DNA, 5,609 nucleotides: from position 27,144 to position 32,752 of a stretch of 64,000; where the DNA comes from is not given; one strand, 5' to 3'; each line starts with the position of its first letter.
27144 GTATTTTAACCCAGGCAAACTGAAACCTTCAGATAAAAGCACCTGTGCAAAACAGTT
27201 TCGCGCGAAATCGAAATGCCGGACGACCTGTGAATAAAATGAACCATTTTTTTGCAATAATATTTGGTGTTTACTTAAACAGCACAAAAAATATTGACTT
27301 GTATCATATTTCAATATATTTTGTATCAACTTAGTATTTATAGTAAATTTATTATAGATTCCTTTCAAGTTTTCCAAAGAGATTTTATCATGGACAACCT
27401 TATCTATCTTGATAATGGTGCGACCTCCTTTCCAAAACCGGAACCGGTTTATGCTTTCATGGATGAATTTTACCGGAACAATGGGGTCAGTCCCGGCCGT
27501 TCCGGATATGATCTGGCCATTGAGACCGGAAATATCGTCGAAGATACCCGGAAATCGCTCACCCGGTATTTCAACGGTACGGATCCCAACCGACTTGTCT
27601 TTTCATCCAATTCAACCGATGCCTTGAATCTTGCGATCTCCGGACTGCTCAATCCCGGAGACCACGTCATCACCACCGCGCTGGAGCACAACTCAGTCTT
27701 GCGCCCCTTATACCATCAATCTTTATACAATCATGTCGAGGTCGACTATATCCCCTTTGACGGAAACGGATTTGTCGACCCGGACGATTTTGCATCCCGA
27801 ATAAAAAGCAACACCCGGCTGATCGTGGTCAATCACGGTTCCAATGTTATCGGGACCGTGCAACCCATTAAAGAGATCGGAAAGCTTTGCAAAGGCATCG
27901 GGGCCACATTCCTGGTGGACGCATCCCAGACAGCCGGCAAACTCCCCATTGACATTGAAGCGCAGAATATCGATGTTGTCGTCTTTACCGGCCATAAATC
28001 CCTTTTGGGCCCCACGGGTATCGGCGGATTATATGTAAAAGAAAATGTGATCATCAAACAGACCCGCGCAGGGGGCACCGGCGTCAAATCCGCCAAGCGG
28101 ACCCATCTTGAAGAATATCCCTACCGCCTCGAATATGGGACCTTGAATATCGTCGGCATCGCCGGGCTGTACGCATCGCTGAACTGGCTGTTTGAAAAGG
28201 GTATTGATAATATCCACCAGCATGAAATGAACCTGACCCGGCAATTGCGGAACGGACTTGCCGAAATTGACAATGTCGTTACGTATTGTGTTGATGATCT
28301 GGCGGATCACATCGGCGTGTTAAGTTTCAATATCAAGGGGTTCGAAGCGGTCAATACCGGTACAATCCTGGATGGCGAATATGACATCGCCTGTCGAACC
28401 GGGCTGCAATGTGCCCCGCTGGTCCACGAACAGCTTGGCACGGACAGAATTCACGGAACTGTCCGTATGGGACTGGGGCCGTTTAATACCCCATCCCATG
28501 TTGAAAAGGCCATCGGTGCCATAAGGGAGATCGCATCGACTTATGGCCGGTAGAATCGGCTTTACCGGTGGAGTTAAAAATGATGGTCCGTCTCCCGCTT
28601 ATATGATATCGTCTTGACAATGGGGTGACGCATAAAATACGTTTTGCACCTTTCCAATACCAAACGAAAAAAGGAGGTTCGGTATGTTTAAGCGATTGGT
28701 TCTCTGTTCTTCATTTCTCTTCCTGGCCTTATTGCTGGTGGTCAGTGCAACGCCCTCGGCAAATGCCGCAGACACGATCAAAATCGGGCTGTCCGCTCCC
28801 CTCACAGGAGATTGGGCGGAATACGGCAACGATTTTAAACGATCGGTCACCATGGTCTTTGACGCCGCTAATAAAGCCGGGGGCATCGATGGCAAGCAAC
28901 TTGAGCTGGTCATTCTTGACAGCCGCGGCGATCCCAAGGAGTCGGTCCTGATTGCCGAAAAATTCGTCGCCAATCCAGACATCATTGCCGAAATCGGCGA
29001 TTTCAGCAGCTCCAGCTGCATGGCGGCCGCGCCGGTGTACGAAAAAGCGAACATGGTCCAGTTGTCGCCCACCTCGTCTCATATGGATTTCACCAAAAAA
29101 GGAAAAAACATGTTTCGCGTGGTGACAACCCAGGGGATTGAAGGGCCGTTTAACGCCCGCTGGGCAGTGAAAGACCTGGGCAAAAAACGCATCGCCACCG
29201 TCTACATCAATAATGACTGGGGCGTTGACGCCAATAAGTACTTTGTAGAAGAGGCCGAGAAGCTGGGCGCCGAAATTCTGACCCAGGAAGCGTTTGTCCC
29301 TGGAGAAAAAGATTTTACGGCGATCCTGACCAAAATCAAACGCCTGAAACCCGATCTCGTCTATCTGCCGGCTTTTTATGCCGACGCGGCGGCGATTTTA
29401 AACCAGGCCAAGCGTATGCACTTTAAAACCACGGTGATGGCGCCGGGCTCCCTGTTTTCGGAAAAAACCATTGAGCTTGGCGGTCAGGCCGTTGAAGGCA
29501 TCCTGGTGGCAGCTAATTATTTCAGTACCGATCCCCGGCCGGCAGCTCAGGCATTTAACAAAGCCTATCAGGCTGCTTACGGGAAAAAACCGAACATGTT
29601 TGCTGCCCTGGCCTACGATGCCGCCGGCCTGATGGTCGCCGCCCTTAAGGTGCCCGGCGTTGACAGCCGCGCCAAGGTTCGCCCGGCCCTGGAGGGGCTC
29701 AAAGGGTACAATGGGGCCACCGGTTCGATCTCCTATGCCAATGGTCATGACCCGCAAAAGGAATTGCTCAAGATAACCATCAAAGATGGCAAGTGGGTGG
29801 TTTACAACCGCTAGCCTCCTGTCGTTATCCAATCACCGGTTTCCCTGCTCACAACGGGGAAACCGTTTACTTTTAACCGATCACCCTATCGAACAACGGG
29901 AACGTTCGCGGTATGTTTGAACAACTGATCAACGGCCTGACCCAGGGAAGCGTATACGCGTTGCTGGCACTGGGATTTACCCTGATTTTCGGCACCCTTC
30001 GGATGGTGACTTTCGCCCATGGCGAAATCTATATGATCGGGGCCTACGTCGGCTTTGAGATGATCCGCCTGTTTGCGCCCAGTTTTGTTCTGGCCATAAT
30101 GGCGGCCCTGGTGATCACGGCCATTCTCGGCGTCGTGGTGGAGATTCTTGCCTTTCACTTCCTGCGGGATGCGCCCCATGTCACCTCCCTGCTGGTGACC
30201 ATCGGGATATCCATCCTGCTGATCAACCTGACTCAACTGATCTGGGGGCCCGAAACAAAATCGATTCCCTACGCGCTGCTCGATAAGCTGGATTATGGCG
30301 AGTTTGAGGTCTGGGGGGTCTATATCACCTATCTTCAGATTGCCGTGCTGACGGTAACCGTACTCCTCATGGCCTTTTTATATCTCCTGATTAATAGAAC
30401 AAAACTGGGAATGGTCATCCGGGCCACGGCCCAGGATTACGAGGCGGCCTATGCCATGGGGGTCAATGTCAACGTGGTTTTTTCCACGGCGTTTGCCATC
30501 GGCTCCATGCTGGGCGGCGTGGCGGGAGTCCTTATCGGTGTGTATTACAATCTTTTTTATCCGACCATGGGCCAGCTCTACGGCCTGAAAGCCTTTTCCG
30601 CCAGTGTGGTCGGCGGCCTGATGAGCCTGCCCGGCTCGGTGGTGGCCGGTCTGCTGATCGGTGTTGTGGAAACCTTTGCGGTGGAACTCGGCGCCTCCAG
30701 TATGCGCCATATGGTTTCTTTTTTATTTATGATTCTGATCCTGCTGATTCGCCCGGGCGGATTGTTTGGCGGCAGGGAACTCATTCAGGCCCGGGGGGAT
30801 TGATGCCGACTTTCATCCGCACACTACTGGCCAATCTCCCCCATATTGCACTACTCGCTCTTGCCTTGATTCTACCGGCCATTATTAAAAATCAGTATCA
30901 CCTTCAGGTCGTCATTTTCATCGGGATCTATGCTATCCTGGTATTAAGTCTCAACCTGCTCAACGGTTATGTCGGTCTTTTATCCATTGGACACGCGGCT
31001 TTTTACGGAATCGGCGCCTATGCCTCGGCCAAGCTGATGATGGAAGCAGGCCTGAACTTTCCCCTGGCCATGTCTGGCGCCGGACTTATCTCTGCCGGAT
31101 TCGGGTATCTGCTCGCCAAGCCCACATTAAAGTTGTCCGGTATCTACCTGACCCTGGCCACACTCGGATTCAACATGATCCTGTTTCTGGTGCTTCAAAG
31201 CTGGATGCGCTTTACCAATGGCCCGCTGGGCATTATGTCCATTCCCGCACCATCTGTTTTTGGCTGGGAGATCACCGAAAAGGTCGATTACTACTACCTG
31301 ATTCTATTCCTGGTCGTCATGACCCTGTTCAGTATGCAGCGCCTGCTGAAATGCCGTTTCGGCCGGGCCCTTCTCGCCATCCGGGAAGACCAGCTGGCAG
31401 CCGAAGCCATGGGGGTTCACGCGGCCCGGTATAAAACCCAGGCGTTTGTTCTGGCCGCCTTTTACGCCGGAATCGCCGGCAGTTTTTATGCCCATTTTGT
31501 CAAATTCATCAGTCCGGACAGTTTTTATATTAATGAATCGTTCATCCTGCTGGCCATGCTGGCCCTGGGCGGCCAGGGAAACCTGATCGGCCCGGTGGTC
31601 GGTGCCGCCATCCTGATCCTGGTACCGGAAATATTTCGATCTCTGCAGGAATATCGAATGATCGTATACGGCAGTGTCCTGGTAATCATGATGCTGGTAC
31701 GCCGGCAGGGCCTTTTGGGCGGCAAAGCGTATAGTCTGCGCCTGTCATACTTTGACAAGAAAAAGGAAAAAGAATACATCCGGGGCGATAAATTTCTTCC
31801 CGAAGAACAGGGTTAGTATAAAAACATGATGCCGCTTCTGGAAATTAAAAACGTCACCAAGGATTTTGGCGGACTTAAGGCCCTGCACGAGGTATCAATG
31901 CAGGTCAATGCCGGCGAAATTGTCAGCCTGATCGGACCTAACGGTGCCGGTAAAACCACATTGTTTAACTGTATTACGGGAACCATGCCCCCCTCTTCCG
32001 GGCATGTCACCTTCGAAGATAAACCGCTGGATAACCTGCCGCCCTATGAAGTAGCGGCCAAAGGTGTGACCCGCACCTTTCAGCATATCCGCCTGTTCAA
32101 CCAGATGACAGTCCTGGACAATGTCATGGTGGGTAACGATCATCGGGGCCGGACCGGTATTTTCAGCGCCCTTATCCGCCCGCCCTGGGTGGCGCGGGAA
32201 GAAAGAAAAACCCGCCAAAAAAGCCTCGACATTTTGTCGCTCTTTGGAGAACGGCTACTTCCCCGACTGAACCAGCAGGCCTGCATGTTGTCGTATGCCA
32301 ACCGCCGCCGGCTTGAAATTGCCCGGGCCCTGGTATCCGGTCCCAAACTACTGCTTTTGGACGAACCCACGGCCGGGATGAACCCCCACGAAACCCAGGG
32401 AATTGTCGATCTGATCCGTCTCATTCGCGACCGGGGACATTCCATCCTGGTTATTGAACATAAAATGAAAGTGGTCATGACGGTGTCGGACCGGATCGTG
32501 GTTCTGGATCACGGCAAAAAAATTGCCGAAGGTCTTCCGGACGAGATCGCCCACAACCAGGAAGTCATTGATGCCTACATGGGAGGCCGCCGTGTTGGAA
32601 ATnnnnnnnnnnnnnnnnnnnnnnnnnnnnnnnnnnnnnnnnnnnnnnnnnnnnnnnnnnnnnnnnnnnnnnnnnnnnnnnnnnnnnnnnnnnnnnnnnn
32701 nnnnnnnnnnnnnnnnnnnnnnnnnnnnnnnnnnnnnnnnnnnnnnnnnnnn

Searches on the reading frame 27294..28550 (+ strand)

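Call 32: search_protein_families(library=pfam, proteins=[window:27294-28550:+], max_evalue=0.00001)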
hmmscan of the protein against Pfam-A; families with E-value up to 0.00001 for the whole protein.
window:27294-28550:+ (419 aa): 4 families
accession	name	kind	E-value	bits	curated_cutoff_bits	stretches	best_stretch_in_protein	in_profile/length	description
PF00266.25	Aminotran_5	-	8.5e-88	295.2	21.5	1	37-404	1-369/371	Aminotransferase class-V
PF01053.26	Cys_Met_Meta_PP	-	5.2e-09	35.6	27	1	101-251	71-215/381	Cys/Met metabolism PLP-dependent enzyme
PF01041.23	DegT_DnrJ_EryC1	-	4.6e-07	29.8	19.8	1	103-249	44-186/360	DegT/DnrJ/EryC1/StrS aminotransferase family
PF01212.27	Beta_elim_lyase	-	9.3e-06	25.6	27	0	101-256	50-219/288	Beta-eliminating lyase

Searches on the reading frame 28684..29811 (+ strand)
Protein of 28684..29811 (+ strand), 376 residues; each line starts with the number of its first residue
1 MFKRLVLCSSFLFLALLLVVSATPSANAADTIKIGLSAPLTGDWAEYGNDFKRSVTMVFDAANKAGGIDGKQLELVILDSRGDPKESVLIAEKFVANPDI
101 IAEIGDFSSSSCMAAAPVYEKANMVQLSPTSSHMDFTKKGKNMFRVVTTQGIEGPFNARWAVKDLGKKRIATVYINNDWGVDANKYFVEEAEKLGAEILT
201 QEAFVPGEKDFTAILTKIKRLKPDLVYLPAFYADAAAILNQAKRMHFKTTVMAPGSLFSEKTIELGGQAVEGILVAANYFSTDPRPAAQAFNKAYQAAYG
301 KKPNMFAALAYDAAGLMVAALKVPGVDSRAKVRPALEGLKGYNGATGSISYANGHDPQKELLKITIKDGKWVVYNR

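Call 32: search_protein_families(library=pfam, proteins=[window:28684-29811:+], max_evalue=0.00001)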
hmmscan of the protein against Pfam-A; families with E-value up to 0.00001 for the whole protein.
window:28684-29811:+ (376 aa): 3 families
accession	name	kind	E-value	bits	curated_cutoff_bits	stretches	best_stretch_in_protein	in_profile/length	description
PF13458.12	Peripla_BP_6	-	3.6e-66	224.6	31.7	1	31-365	1-337/343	Periplasmic binding protein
PF13433.12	Peripla_BP_5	-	1.8e-27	96.9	27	1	32-349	1-318/363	Periplasmic binding protein domain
PF01094.35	ANF_receptor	-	2.7e-19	69.9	25.4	1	54-323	5-292/353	Receptor family ligand binding region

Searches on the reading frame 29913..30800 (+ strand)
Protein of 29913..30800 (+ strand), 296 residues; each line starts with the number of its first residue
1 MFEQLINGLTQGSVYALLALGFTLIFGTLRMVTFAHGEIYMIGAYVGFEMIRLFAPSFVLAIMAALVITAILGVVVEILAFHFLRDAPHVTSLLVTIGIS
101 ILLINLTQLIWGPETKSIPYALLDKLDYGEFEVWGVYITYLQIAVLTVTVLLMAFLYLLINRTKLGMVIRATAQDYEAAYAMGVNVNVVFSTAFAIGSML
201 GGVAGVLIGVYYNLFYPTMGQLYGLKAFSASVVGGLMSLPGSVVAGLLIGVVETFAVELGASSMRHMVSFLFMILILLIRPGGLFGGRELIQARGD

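Call 32: search_protein_families(library=pfam, proteins=[window:29913-30800:+], max_evalue=0.00001)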
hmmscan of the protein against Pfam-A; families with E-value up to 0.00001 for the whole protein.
window:29913-30800:+ (296 aa): 1 family
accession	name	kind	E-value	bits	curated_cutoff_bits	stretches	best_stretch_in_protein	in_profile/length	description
PF02653.21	BPD_transp_2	-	9.7e-49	166.3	26.8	1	5-277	2-269/269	Branched-chain amino acid transport system / permease component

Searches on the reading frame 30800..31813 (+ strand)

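Call 32: search_protein_families(library=pfam, proteins=[window:30800-31813:+], max_evalue=0.00001)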
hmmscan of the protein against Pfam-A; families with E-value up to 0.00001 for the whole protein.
window:30800-31813:+ (338 aa): 1 family
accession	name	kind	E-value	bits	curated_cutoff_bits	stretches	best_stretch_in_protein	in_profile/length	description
PF02653.21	BPD_transp_2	-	2.3e-38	132.4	26.8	1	35-298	3-269/269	Branched-chain amino acid transport system / permease component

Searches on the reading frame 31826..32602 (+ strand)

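Call 32: search_protein_families(library=pfam, proteins=[window:31826-32602:+], max_evalue=0.00001)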
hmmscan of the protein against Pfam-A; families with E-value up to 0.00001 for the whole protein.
window:31826-32602:+ (259 aa): 3 families
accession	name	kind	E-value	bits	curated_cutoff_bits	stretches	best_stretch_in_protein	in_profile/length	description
PF00005.33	ABC_tran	-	1.2e-32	113.8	25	1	20-183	1-137/137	ABC transporter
PF12399.14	BCA_ABC_TP_C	-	2.4e-09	37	25.5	1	231-255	1-25/27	Branched-chain amino acid ATP-binding cassette transporter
PF13304.12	AAA_21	-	4.6e-08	33.9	27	0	33-50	2-19/304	AAA domain, putative AbiEii toxin, Type IV TA system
